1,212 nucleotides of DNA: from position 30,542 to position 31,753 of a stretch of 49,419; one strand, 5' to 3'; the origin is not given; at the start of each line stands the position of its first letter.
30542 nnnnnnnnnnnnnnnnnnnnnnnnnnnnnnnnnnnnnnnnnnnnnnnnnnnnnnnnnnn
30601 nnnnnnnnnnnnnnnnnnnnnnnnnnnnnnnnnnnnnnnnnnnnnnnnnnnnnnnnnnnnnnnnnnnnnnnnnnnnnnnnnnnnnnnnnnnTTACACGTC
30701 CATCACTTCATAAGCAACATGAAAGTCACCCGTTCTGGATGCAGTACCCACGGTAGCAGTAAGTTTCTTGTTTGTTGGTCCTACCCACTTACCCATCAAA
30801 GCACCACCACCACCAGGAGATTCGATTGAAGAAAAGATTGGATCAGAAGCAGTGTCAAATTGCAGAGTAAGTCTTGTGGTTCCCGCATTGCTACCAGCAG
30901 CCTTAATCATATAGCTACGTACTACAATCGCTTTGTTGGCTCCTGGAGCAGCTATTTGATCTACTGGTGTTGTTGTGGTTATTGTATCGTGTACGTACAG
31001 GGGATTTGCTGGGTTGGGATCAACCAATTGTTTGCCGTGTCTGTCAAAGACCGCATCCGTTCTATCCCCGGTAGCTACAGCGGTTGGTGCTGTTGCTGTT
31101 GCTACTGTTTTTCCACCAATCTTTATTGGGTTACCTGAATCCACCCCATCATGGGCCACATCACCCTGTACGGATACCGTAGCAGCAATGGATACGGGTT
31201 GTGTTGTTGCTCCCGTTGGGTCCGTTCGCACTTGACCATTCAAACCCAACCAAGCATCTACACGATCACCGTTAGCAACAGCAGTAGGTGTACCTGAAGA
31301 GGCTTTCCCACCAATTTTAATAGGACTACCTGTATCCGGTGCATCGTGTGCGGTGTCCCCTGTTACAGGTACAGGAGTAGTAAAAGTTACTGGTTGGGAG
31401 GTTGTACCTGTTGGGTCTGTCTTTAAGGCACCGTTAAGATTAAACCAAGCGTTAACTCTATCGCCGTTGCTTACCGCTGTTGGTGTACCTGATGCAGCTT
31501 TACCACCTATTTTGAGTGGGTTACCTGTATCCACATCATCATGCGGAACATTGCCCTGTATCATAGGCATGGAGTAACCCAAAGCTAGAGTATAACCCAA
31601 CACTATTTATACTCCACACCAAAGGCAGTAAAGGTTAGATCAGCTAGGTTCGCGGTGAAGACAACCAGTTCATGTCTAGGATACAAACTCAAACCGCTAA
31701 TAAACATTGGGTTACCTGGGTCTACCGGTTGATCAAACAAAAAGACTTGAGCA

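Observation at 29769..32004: An opposite-strand four-gene cassette is embedded in the early and replication arm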

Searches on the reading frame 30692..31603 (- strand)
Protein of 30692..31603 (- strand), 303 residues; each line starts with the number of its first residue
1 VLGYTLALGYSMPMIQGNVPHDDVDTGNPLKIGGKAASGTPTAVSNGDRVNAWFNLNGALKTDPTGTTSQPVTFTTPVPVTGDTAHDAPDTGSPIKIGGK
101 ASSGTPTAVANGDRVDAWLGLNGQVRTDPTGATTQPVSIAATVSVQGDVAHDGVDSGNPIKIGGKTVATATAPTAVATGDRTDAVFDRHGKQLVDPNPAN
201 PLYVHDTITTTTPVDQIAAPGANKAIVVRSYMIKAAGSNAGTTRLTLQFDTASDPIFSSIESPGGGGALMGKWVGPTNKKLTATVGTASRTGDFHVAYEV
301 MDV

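Call 6: search_protein_families(library=pfam, proteins=[window:30692-31603:-], max_evalue=1)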
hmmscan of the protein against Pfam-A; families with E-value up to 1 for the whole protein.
window:30692-31603:- (303 aa): 1 family
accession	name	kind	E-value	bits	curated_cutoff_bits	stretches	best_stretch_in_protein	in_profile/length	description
PF18051.6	RPN1_C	-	0.052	14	26.1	0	26-49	4-27/54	26S proteasome non-ATPase regulatory subunit RPN1 C-terminal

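Call 7: search_protein_families(library=phrogs, proteins=[window:30692-31603:-], max_evalue=1)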
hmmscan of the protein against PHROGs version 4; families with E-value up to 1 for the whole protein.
window:30692-31603:- (303 aa): 1 family
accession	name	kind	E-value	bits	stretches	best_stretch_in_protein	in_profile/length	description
phrog_2632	-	unknown function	0.21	12.6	0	39-57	20-38/82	-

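Call 10: search_dna_similar(query=window:30692-31603:-, collection=phages, mode=protein, max_evalue=0.01, max_rows=30)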
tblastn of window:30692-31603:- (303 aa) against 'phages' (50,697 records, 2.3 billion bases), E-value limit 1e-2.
No match.

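Call 11: find_homologous_proteins(query=window:30692-31603:-, max_evalue=0.001)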
Query window:30692-31603:- (303 aa): 222 proteins with E <= 0.001 among 6188 candidates; the best 120 are listed.
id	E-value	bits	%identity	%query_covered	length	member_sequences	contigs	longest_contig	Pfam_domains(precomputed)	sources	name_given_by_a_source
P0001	4.4e-183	626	100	96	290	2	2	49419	-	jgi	-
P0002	3.6e-45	173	46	58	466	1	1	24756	PF27401.1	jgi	jgi:hypothetical protein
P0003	2.3e-43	167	43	65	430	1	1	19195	-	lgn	-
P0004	5.9e-41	159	42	59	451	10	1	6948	PF27401.1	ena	-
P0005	1.1e-36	145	42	83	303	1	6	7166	-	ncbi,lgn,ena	-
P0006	1.3e-34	138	39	61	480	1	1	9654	-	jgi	jgi:hypothetical protein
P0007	4.4e-30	123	51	44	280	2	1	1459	-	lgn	-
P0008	2.9e-29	121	45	62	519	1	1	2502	-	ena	-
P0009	3.5e-29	120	32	95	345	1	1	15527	-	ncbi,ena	-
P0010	1.7e-28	118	43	59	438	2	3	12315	-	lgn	-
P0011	1.9e-27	115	49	39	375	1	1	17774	-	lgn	-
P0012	7.6e-25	106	39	56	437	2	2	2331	-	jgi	jgi:hypothetical protein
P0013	1.7e-24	105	36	72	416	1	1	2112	-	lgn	-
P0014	1.2e-22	99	43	61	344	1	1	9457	-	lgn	-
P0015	6.0e-22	97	31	68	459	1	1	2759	-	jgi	-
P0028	2.1e-18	85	44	46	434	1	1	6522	PF27453.1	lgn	-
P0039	3.6e-15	74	32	84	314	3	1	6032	-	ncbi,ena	-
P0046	3.0e-13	68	33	79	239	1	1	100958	-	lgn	-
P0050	1.2e-12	66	34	77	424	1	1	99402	-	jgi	jgi:hypothetical protein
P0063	3.8e-11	61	34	76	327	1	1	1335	-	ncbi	-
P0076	1.1e-10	60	31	77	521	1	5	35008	-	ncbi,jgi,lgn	jgi:hypothetical protein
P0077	1.3e-10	59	39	36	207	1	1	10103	-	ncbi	-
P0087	4.4e-10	58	41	47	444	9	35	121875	-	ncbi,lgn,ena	-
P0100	2.4e-9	55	35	52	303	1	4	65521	-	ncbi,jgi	ncbi:MAG: hypothetical protein ACW99G_01160 [Candidatus Thorarchaeota archaeon]|jgi:hypothetical pro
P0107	4.3e-9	54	39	41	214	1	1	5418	-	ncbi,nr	ncbi:MAG: hypothetical protein EBR82_41910 [Caulobacteraceae bacterium]|nr:hypothetical protein [Cau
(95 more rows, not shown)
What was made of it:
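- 30692..31603 (-): g303. It has three tandem repeats of about 65 aa (195 nt), with the motif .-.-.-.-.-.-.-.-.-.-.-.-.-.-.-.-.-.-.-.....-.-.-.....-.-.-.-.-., followed by a C-terminal jelly-roll domain. 222 homologues, all unnamed (call 11).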

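Call 12: search_protein_families(library=pfam, proteins=[P0002, P0004, P0028, P0003, P0005, P0009, P0087, P0100, P0046, P0050], max_evalue=0.01)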
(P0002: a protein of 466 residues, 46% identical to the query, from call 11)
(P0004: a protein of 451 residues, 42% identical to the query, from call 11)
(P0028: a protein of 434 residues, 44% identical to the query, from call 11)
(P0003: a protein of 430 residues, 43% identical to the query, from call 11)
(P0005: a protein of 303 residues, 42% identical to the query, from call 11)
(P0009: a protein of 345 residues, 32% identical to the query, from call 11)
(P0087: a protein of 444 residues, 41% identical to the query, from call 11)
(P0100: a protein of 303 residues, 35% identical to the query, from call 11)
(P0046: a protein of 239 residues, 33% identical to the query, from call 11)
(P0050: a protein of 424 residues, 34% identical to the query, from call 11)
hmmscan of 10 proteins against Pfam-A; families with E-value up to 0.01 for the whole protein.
P0002 (466 aa): 0 families

P0004 (451 aa): 0 families

P0028 (434 aa): 0 families

P0003 (430 aa): 0 families

P0005 (303 aa): 1 family
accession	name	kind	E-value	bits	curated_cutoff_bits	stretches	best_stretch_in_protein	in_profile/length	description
PF03896.21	TRAP_alpha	-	0.0037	16.9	24.7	1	87-149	9-71/180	Translocon-associated protein (TRAP), alpha subunit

P0009 (345 aa): 0 families

P0087 (444 aa): 0 families

P0100 (303 aa): 0 families

P0046 (239 aa): 0 families

P0050 (424 aa): 0 families

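Call 13: find_encoding_contigs(protein=P0002, flank=10000, max_places=3)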
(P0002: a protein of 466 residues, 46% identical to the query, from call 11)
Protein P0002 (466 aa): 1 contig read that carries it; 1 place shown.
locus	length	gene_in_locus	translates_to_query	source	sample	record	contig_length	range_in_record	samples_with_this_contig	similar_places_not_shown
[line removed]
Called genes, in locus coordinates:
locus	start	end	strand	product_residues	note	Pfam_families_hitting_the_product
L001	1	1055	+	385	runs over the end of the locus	PF25209:Phage_capsid_4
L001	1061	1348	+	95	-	-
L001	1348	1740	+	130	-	-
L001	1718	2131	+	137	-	PF05521:Phage_HCP (weak)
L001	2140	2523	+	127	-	PF04883:HK97-gp10_like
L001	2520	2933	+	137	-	PF11367:Tail_completion_gp17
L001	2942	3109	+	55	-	-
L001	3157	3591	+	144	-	-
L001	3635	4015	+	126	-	-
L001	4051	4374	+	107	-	-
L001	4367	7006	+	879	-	-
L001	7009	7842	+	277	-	PF22768:SPP1_Dit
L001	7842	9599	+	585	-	-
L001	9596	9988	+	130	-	-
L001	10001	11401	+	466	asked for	PF27401:YpuD_C (faint)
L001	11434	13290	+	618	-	-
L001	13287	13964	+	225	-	PF13529:Peptidase_C39_2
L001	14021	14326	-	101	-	-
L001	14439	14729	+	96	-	-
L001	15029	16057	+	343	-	?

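Call 14: find_encoding_contigs(protein=P0005, flank=7000, max_places=3)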
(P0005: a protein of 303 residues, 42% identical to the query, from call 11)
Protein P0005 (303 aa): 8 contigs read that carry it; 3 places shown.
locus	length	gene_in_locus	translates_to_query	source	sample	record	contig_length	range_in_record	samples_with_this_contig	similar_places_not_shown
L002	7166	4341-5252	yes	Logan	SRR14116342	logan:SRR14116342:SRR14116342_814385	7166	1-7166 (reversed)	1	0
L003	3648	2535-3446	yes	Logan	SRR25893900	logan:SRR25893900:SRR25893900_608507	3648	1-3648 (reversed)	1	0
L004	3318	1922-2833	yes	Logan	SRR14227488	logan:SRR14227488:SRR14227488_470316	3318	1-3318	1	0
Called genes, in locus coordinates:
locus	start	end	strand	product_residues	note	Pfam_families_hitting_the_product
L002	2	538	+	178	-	?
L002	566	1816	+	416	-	PF05065:Phage_capsid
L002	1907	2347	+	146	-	-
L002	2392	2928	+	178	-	-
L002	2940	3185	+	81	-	-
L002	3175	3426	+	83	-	-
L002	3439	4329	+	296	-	-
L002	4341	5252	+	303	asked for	-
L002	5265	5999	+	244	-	-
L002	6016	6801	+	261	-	-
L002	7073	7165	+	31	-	?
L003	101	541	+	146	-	-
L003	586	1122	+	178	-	-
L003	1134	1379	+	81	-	-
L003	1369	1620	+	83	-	-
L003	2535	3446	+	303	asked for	-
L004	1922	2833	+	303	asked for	-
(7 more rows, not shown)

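Call 15: find_encoding_contigs(protein=P0009, flank=10000, max_places=3)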
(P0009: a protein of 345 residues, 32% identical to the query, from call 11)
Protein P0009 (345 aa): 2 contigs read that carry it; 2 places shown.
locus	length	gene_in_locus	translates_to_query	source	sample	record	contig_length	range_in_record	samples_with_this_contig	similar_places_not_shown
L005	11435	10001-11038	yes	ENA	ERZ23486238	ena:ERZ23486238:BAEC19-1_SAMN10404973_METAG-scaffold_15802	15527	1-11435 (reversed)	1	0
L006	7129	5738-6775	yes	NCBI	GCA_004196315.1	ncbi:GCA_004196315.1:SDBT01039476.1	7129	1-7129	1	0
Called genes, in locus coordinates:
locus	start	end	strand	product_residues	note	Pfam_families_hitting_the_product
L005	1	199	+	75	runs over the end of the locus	-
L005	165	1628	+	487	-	PF03237:Terminase_6N (weak)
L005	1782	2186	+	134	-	-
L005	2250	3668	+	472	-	PF04860:Phage_portal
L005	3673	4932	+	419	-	PF04586:Peptidase_S78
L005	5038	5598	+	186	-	-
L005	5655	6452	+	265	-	PF13385:Laminin_G_3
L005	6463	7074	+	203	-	-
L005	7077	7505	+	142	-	-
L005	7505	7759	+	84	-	-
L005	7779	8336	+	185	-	-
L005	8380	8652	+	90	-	-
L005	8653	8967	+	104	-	-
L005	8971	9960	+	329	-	-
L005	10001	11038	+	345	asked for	-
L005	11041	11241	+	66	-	-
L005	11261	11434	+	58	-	?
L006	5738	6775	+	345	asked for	-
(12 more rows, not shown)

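Call 16: find_encoding_contigs(protein=P0003, flank=10000, max_places=3)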
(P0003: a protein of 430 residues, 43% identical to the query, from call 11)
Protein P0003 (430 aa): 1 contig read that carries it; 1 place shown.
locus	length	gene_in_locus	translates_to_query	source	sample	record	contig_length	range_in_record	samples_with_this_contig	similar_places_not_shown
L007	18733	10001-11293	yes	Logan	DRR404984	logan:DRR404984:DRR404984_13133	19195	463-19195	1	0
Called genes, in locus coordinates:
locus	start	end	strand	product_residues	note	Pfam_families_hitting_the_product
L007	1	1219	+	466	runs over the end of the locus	PF05065:Phage_capsid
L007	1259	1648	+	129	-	-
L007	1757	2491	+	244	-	-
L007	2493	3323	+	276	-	-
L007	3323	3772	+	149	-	-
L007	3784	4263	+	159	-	-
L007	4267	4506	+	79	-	-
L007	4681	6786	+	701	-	-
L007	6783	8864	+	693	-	PF12768:Rax2 (faint), PF07494:Reg_prop (faint)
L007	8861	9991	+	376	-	PF14594:Sipho_Gp37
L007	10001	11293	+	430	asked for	-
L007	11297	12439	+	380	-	PF03629:SASA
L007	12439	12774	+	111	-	-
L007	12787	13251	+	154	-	-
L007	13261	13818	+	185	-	-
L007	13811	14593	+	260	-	-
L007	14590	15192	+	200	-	-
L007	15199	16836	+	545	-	-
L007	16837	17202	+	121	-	PF10651:BppU_N (weak)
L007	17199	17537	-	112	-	-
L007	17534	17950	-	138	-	-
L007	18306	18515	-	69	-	-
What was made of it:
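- Late in virion blocks (L002, L005) (calls 13-16). In L001 and L007 the family lies after the tape-measure, Dit and tip genes, or after Sipho_Gp37 (calls 13, 16).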

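Call 18: find_related_loci(query=window:30692-31603:-, collection=viral_contigs, flank=10000)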
Query window:30692-31603:- (303 aa) in viral_contigs; peptide patterns used: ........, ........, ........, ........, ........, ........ (x = any residue, [..] = any of these).
3 stretches matched a pattern, but none encodes a relative of the query by tblastn (E <= 1e-3).

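Call 38: predict_structure(alignment_id=A1)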
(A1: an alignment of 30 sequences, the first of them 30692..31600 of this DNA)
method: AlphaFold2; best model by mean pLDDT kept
length: 302 residues; sequences in the alignment: 30
mean_pLDDT: 67.6   pTM: 0.42
mean pLDDT of the five models: 67.6, 65.5, 65.1, 63.5, 61.7
residues with pLDDT >= 90: 47; 70-90: 82; 50-70: 130; < 50: 43
segments of 3 or more residues with pLDDT < 50: 1-4, 15-17, 66-73, 76-85, 143-147
pLDDT, mean of each block of 10 residues (from residue 1): 52 50 53 70 74 75 53 48 51 54 59 57 58 55 49 53 67 73 77 66 93 94 91 76 82 60 73 90 83 92 86
secondary structure, 60 per line:
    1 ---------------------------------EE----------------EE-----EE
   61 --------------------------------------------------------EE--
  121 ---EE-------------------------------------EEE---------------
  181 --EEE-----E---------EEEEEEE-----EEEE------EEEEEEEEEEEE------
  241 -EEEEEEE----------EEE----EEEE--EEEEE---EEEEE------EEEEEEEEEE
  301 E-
elements in order: E163-165 E183-185 E201-207 E213-216 E223-234 E242-248 E259-261 E266-269 E272-276 E280-284 E291-301
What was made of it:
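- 30695..31006 (-): C-terminal beta-sandwich (jelly-roll) domain of g303, residues about 200-303. This is the part of the family that always accompanies g184-like genes. AlphaFold2 pLDDT 76-94 over residues 200-302 (call 38).
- The repeat region of g303 is modelled with low confidence (call 38).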

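Call 42: fold_search(model_id=the predicted structure, library=pdb)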
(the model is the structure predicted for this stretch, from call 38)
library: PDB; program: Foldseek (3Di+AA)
matches with E <= 10: 1747; with E <= 0.001: 1
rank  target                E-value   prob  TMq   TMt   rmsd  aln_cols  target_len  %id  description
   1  7dou_4                5.9e-05  1.00  0.23  0.48   6.0       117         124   14  Trimeric cement protein structure of Helicobacter pylori bacteriophage KHP40 (released 2021-10-27)
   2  9ib7_A                1.2e-03  0.99  0.20  0.36   6.8       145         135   10  Tumor necrosis factor-like lectin PLTL from Photorhabdus laumondii in complex with Blood group B trisaccharide (released 2025-10-29)
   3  9ib7_B                1.4e-03  0.99  0.20  0.37   6.8       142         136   10  Tumor necrosis factor-like lectin PLTL from Photorhabdus laumondii in complex with Blood group B trisaccharide (released 2025-10-29)
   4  5azx_A                1.9e-03  1.00  0.23  0.53   5.0       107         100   11  Crystal structure of p24delta1 GOLD domain (native 1) (released 2016-09-14)
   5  2zex_A                1.9e-03  0.97  0.20  0.32   6.5       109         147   10  Family 16 carbohydrate binding module (released 2008-03-04)
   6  6zzw_A                2.1e-03  0.96  0.19  0.34   7.1       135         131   14  Structure of the N terminal domain of Bc2L-C lectin (1-131) in complex with Globo H (H-type 3) and CAS No 912569-62-1 (released 2021-04-07)
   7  7dn2_1                2.8e-03  1.00  0.27  0.57   4.2       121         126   17  Acidic stable capsid structure of Helicobacter pylori bacteriophage KHP30 (released 2021-10-27)
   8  7vmf_A                3.0e-03  1.00  0.24  0.59   3.9       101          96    9  Crystal structure of Arabidopsis thaliana HDT2 (released 2022-09-21)
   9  3twi_A                3.0e-03  0.99  0.21  0.40   6.9       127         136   13  Variable Lymphocyte Receptor Recognition of the Immunodominant Glycoprotein of Bacillus anthracis Spores (released 2012-03-14)
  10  7vmi_A                3.4e-03  1.00  0.24  0.59   4.0       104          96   10  Crystal structure of Arabidopsis thaliana HDT3 (released 2022-09-21)
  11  9ib6                  3.4e-03  0.99  0.22  0.40   6.2       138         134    9  Apo form of Tumor necrosis factor-like lectin PLTL from Photorhabdus laumondii (released 2025-10-29)
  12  3tyj                  3.4e-03  0.99  0.21  0.40   6.8       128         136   13  Bacillus collagen-like protein of anthracis P159S mutant (released 2012-03-14)
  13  9ib9_B                3.4e-03  0.97  0.20  0.35   6.9       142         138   10  Tumor necrosis factor-like lectin PLTL from Photorhabdus laumondii in complex with B Lewis b pentasaccharide (released 2025-10-29)
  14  2zex_B                3.8e-03  0.96  0.20  0.33   6.4       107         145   10  Family 16 carbohydrate binding module (released 2008-03-04)
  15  3m1h_C                3.8e-03  0.95  0.20  0.31  15.3       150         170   10  Crystal Structure Analysis of the K3 Cleaved Adhesin Domain of Lys-gingipain (Kgp) from Porphyromonas gingivalis w83 (released 2011-03-23)
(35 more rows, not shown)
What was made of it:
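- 30695..31006 (-): Foldseek PDB best match is the KHP40 trimeric cement protein 7dou (E 5.9e-5), followed by TNF-like lectins, BclA and CBM16 (call 42).
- Closest known: Trimeric capsid cement proteins of Helicobacter phages KHP30 and KHP40. Same: Best structural match of the g303 C-terminal jelly-roll domain: E 5.9e-5, TM 0.48-0.57 normalised to the target (call 42).
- The g303 C-terminal domain is confident (call 38) and resembles TNF/C1q-like and cement-protein jelly rolls (call 42). The best PDB fold match of the g303 C-terminal domain is the trimeric capsid cement protein of Helicobacter phages KHP40 and KHP30 (7dou E 5.9e-5; 7dn2 TM 0.57 normalised to the target; call 42).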

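Call 73: search_solved_structures(query=A1, max_evalue=1, show_alignments=2)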
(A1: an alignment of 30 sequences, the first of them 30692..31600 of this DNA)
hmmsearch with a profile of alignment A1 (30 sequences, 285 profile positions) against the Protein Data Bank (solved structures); distinct sequences matched with E-value up to 1: 6.
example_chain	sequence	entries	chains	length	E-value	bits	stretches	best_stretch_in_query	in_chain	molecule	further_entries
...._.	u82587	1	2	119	0.0033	20.4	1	114-164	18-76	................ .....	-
6kys_A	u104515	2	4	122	0.0035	20.3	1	114-164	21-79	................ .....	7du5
6kyt_A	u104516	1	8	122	0.0035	20.3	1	114-164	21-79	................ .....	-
6l29_A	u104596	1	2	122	0.0042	20.1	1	114-164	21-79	mRNA interferase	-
6l2a_A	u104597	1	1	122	0.0053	19.8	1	114-165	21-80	mRNA interferase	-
3mq7_A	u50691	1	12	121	0.13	15.1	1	129-206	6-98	Bone marrow stromal antigen 2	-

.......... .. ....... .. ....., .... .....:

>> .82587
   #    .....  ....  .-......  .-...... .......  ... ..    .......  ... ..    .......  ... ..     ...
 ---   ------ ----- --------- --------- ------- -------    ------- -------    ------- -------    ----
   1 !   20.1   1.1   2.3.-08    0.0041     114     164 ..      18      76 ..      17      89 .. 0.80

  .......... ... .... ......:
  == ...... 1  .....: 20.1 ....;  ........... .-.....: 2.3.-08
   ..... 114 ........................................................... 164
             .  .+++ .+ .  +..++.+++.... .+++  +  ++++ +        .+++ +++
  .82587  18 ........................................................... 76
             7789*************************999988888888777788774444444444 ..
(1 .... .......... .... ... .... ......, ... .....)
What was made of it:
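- Tried and rejected: The hit of the g303 profile (E 0.003, call 73) was judged spurious.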

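Call 82: list_cluster_members(proteins=[P0087, P0076, P0005, P0009, P0039, P0063, P0077, P0107])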
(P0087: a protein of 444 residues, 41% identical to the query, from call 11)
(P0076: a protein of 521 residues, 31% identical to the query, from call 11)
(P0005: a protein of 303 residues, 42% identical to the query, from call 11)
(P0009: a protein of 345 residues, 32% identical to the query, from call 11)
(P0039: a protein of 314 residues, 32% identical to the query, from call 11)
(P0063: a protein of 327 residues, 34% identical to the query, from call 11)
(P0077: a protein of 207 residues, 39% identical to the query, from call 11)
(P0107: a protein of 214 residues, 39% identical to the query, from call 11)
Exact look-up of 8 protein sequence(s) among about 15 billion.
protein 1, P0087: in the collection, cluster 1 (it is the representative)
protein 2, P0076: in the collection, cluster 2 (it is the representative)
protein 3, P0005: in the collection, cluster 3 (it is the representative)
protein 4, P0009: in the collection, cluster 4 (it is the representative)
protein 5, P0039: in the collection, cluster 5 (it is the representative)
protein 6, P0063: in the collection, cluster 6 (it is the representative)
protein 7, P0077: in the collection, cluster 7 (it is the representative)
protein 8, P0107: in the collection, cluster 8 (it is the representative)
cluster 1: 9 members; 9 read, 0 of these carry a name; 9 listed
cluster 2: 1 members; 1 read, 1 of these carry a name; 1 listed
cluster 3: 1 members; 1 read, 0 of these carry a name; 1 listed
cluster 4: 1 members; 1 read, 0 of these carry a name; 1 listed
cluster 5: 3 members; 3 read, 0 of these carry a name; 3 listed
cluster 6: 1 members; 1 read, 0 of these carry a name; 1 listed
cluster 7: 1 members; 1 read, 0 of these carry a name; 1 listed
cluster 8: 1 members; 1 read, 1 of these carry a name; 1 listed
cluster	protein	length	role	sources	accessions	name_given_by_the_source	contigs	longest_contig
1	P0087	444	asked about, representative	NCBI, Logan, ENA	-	-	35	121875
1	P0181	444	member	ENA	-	-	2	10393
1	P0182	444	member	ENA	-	-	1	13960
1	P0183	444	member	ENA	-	-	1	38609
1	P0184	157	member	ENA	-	-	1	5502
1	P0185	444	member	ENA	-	-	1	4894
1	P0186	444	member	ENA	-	-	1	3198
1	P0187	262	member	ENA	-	-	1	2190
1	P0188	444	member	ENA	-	-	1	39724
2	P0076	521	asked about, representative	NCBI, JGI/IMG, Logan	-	hypothetical protein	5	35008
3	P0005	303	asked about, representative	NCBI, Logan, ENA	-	-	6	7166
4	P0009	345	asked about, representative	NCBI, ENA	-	-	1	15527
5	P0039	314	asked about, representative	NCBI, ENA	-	-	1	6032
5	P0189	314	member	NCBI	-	-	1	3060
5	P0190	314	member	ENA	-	-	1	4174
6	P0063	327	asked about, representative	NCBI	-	-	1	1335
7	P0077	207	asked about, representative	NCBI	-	-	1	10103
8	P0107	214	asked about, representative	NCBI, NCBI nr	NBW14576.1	MAG: hypothetical protein EBR82_41910 [Caulobacteraceae bacterium] | hypothetical protein [Caulobacteraceae bacterium]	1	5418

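Call 86: search_protein_families(library=padloc, proteins=[window:30692-31603:-], max_evalue=0.1)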
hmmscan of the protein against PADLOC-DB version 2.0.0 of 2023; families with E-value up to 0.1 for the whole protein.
window:30692-31603:- (303 aa): 0 families

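Call 87: search_protein_families(library=ncbifam, proteins=[window:30692-31603:-], max_evalue=0.1)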
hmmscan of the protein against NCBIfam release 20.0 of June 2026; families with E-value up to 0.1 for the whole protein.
window:30692-31603:- (303 aa): 0 families
